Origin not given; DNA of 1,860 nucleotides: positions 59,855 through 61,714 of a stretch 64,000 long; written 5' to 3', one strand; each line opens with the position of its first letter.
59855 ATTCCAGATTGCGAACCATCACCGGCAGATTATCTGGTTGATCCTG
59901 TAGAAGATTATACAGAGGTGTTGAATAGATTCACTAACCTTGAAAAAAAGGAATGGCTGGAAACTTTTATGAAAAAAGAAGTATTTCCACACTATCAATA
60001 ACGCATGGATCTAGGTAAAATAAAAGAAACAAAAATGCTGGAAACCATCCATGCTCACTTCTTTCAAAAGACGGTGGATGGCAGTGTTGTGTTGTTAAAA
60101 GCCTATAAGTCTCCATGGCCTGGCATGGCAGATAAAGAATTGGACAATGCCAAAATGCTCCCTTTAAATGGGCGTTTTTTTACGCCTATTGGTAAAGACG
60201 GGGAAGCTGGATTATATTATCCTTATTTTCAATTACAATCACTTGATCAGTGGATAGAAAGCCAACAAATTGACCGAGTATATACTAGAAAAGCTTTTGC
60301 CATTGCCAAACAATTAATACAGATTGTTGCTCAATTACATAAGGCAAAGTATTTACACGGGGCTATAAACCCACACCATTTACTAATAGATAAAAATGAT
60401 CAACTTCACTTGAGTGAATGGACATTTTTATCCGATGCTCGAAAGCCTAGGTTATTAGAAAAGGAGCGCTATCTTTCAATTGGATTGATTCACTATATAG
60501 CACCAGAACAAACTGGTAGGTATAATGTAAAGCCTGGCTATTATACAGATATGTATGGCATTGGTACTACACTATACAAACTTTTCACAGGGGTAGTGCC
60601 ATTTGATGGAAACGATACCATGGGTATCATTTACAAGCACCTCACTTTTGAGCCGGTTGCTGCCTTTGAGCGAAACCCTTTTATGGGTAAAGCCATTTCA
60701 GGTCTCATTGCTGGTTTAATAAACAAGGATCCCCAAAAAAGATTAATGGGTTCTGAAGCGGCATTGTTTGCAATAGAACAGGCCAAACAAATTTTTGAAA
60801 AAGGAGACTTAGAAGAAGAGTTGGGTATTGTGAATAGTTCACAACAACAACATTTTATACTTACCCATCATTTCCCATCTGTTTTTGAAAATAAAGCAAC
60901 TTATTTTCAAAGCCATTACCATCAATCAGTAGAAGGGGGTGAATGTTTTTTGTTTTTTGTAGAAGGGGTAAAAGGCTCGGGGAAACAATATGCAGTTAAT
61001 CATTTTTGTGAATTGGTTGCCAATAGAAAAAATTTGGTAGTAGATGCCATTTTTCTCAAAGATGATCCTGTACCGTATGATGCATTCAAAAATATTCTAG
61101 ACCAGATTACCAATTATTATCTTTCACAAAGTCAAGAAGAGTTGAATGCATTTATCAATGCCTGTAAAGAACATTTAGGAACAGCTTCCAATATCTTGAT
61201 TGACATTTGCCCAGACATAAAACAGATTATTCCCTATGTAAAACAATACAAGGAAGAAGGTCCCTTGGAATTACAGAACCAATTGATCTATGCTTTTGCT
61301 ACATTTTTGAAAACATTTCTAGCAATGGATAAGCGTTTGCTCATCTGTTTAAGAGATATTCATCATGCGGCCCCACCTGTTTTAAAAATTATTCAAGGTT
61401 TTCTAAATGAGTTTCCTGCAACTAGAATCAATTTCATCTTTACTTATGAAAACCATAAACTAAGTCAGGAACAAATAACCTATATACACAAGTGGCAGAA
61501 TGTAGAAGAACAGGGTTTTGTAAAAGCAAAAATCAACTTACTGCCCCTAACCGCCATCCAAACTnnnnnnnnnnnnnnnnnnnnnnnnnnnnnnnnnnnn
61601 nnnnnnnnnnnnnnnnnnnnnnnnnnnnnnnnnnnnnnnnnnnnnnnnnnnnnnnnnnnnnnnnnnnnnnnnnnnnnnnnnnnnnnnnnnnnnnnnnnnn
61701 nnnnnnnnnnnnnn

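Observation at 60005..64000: Uncalled ORF of more than 1332 codons: sensor with apparently dead kinase domain and degenerate Walker A, leading into a GAF domain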

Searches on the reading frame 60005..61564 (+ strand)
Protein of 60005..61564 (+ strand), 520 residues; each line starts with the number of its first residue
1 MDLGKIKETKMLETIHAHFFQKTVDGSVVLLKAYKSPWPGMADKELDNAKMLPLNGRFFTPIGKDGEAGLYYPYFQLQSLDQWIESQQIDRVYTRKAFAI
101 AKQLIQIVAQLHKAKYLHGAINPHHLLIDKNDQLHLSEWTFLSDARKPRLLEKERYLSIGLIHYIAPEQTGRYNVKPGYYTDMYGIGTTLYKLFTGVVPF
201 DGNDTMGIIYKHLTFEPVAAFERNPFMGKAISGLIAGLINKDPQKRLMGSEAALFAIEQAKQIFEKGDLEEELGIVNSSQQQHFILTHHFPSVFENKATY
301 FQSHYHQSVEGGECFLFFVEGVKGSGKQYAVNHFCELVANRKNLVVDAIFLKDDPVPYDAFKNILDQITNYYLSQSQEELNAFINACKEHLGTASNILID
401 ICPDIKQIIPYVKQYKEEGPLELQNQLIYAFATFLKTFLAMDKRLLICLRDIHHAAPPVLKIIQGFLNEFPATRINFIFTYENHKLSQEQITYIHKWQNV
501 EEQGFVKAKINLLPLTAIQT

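Call 46: search_protein_representatives(protein=window:60005-61564:+)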
Query: 520 residues. Proteins with E-value up to 0.001 (for the whole library): 93993; up to 1e-10: 8759; up to 1e-30: 184. The best 150 are listed.
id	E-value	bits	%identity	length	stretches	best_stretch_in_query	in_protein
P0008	6.2e-172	589.8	51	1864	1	7-520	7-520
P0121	4.5e-61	224.0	32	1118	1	38-503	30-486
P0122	6.3e-46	174.1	91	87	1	1-87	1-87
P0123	1.8e-43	166.0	25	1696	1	29-483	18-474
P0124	1.9e-40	156.0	26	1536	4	97-262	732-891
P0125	1.3e-38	149.9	26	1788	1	80-518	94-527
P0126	1.5e-38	149.8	27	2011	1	98-495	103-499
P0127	1.6e-38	149.6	27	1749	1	78-515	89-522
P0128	2.7e-37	145.6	27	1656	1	45-468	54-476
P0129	6.4e-37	144.3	28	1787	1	100-484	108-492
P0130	1.6e-36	143.1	25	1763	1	100-513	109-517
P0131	3.1e-36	142.1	28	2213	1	100-469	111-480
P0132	2.2e-35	139.3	27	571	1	67-490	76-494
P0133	2.4e-35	139.2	28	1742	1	69-491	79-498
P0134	2.5e-35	139.1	26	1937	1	14-486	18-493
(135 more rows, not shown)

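Call 48: search_protein_families(library=pfam, proteins=[P0121, P0123, P0126], max_evalue=0.001)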
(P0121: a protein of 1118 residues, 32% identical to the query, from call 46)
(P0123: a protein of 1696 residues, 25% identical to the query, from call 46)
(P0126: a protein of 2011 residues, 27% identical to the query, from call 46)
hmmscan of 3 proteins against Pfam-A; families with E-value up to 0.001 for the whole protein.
P0121 (1118 aa): 3 families
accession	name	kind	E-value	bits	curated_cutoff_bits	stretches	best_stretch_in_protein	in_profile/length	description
PF00069.31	Pkinase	-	7.5e-15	55.5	31.7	1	84-238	99-259/263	Protein kinase domain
PF07714.23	PK_Tyr_Ser-Thr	-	3.3e-06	27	23.1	1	83-235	102-253/258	Protein tyrosine and serine/threonine kinase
PF13191.12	AAA_16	-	4.5e-06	27.7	32.6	1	279-460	7-166/167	AAA ATPase domain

P0123 (1696 aa): 5 families
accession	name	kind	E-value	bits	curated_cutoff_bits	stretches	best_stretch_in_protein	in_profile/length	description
PF07228.17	SpoIIE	-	4.2e-19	69.7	25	1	1496-1695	2-190/192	Stage II sporulation protein E (SpoIIE)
PF00069.31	Pkinase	-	2.7e-13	50.4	31.7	1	76-236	90-253/263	Protein kinase domain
PF01590.32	GAF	-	3.7e-10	40.9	22.4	1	1274-1413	2-133/133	GAF domain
PF13185.12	GAF_2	-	4.3e-09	37.1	28.6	1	1274-1414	4-136/136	GAF domain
PF07714.23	PK_Tyr_Ser-Thr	-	4.3e-09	36.5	23.1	1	78-235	96-249/258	Protein tyrosine and serine/threonine kinase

P0126 (2011 aa): 9 families
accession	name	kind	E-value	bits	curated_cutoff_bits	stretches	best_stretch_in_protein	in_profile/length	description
PF00069.31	Pkinase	-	6.1e-36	124.6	31.7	1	7-259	1-258/263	Protein kinase domain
PF02518.31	HATPase_c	-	8.8e-31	107.1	26.4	1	1614-1724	1-110/111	Histidine kinase-, DNA gyrase B-, and HSP90-like ATPase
PF13191.12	AAA_16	-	8.3e-25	88.7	32.6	1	295-483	1-167/167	AAA ATPase domain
PF00072.30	Response_reg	-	1.1e-24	87.2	30.2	1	1872-1985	1-110/111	Response regulator receiver domain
PF00512.31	HisKA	-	4.4e-23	81.6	26.9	1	1502-1567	1-66/66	His Kinase A (phospho-acceptor) domain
PF07714.23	PK_Tyr_Ser-Thr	-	9.9e-19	68.1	23.1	1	11-253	5-249/258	Protein tyrosine and serine/threonine kinase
PF01590.32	GAF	-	1.7e-14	54.9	22.4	1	1320-1462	2-133/133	GAF domain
PF13185.12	GAF_2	-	1.7e-09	38.4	28.6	1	1320-1463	4-136/136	GAF domain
PF13492.12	GAF_3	-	8.7e-05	23.4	27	1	1383-1464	58-129/129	GAF domain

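Call 49: predict_structure(alignment_id=A2)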
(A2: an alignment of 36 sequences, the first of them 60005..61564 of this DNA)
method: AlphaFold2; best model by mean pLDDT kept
length: 520 residues; sequences in the alignment: 36
mean_pLDDT: 84.1   pTM: 0.56
mean pLDDT of the five models: 84.1, 83.4, 82.5, 82.2, 81.6
residues with pLDDT >= 90: 182; 70-90: 278; 50-70: 41; < 50: 19
segments of 3 or more residues with pLDDT < 50: 1-6, 277-289
pLDDT, mean of each block of 10 residues (from residue 1): 51 84 83 80 86 86 85 90 94 96 94 88 92 90 72 62 87 78 95 96 87 92 94 93 80 89 94 62 44 73 91 91 84 88 89 78 90 89 89 86 85 74 83 87 89 88 82 81 90 88 86 72
secondary structure, 60 per line:
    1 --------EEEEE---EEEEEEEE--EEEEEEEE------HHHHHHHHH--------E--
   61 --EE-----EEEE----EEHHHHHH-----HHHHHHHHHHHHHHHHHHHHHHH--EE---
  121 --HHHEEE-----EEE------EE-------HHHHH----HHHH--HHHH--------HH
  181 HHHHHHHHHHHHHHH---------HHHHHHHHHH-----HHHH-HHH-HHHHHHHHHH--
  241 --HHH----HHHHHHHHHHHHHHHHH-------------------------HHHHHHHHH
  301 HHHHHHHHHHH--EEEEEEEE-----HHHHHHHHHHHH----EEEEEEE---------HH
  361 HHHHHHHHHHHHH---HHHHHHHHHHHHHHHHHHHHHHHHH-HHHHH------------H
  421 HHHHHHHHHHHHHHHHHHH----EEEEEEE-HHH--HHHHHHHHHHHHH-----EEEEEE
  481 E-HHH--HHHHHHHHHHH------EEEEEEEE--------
elements in order: E9-13 E17-24 E27-34 H41-49 E70-73 H80-85 H91-113 E126-128 E134-136 H152-156 H161-164 H167-170 H179-195 H205-214 H220-223 H229-238 H250-266 H292-311 E314-321 H327-338 E343-349 H359-373 H377-401 H403-407 H420-439 E444-450 H457-469 E475-481 H488-498 E505-512
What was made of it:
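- On STAND / AAA_16 P-loop NTPase: The AF2 model shows a strand, loop and helix at 314-338 and parallel strands at 343-349, 444-450, 475-481 and 505-512 (call 49).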

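Call 52: fold_search(model_id=the predicted structure, library=pdb)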
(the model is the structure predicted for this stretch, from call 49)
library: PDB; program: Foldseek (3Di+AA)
matches with E <= 10: 2000; with E <= 0.001: 1972
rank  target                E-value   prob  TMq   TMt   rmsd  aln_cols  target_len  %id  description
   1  5u94                  2.1e-13  1.00  0.41  0.78   3.6       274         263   16  Crystal structure of the Mycobacterium tuberculosis PASTA kinase PknB in complex with the potential theraputic kinase in (released 2017-12-20)
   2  3oro                  2.1e-13  1.00  0.41  0.75   4.5       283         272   14  Mycobacterium tuberculosis PknB kinase domain L33D mutant (crystal form 4) (released 2010-12-15)
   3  1o6y                  2.6e-13  1.00  0.41  0.79   3.7       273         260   15  Catalytic domain of PknB kinase from Mycobacterium tuberculosis (released 2003-01-30)
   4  6i2p_A                6.7e-13  1.00  0.41  0.74   4.1       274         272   16  Crystal structure of the Mycobacterium tuberculosis PknB kinase domain (L33E mutant) in complex with its substrate Gar (released 2019-05-22)
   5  3ori_A                7.8e-13  1.00  0.43  0.80   4.3       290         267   15  Mycobacterium tuberculosis PknB kinase domain L33D mutant (crystal form 1) (released 2010-12-15)
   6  6b2p                  1.1e-12  1.00  0.40  0.77   3.5       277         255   15  Dual Inhibition of the Essential Protein Kinases A and B in Mycobacterium tuberculosis (released 2018-02-14)
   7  3ort                  1.2e-12  1.00  0.40  0.73   4.4       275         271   13  Mycobacterium tuberculosis PknB kinase domain L33D mutant (crystal form 6) (released 2010-12-15)
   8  1mru_A                1.4e-12  1.00  0.41  0.77   3.6       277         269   14  Intracellular Ser/Thr protein kinase domain of Mycobacterium tuberculosis PknB. (released 2003-02-11)
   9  3orm                  1.7e-12  1.00  0.42  0.79   3.6       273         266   15  Mycobacterium tuberculosis PknB kinase domain D76A mutant (released 2010-12-15)
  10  9ymt                  1.9e-12  1.00  0.42  0.76   4.4       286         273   20  Staphylococcus aureus serine/threonine kinase Stk1 with inhibitor GW779439X (released 2026-03-11)
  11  6b2q_B                2.5e-12  1.00  0.40  0.74   4.4       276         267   17  Dual Inhibition of the Essential Protein Kinases A and B in Mycobacterium tuberculosis (released 2018-02-14)
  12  3ork                  2.5e-12  1.00  0.42  0.75   4.8       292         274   14  Mycobacterium tuberculosis PknB kinase domain L33D mutant (crystal form 2) (released 2010-12-15)
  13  4d2t_D                3.1e-12  1.00  0.40  0.63   4.1       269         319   19  Structure of MELK in complex with inhibitors (released 2014-10-15)
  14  3f69_A                3.6e-12  1.00  0.40  0.72   5.1       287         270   16  Crystal structure of the Mycobacterium tuberculosis PknB mutant kinase domain in complex with KT5720 (released 2008-12-02)
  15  6i2p_B                4.5e-12  1.00  0.40  0.72   4.7       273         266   13  Crystal structure of the Mycobacterium tuberculosis PknB kinase domain (L33E mutant) in complex with its substrate Gar (released 2019-05-22)
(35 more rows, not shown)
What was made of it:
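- On Pseudokinase (sequence definition): Foldseek's top hits are PknB, with target TM 0.78-0.80 (calls 49, 52).
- Fold: AF2 pLDDT 84, with PknB as top Foldseek hit (calls 49, 52).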

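Call 82: find_encoding_contigs(protein=P0123, flank=4000, max_places=2)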
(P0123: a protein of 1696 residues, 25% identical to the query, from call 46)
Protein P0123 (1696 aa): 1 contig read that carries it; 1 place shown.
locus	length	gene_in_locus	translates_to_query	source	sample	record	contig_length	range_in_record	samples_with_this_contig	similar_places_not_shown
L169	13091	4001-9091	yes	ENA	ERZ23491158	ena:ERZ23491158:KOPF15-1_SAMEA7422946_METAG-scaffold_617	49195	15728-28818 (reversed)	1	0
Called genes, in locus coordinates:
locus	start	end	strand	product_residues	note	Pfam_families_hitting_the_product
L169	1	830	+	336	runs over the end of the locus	PF00248:Aldo_ket_red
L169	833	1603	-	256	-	-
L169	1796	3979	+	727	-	PF03055:RPE65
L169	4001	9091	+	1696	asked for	PF00069:Pkinase, PF07714:PK_Tyr_Ser-Thr, PF13185:GAF_2, PF01590:GAF, PF07228:SpoIIE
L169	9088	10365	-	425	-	PF04116:FA_hydroxylase, PF24858:AGMP_C (weak)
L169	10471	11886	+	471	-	PF00512:HisKA, PF02518:HATPase_c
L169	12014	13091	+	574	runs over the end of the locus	PF08448:PAS_4 (weak), PF13596:PAS_10 (faint), PF08447:PAS_3 (faint), PF13188:PAS_8 (faint), PF00989:PAS, PF08448:PAS_4, PF13426:PAS_9, PF00512:HisKA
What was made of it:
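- L169: RPE65 then pseudokinase-GAF-PP2C (call 82).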

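Call 83: find_encoding_contigs(protein=P0121, flank=4000, max_places=2)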
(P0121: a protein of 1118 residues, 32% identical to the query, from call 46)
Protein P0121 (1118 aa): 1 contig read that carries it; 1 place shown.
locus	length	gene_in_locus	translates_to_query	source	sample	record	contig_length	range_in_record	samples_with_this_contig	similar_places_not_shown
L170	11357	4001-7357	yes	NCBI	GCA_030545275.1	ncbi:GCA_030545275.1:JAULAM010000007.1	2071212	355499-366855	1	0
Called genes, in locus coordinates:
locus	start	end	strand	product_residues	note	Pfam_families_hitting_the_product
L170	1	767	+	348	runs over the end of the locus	PF00072:Response_reg, PF00211:Guanylate_cyc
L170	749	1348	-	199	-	PF01966:HD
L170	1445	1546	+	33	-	-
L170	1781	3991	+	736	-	PF03055:RPE65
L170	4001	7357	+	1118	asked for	PF00069:Pkinase, PF07714:PK_Tyr_Ser-Thr (weak), PF13191:AAA_16 (weak)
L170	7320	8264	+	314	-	PF13612:DDE_Tnp_1_3 (weak), PF01609:DDE_Tnp_1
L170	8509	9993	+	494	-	PF01590:GAF, PF13185:GAF_2, PF00211:Guanylate_cyc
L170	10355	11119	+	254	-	PF02463:SMC_N (faint), PF00005:ABC_tran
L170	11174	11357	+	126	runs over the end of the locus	PF01042:Ribonuc_L-PSP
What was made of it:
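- GAF-cyclase, split by an IS (call 83).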
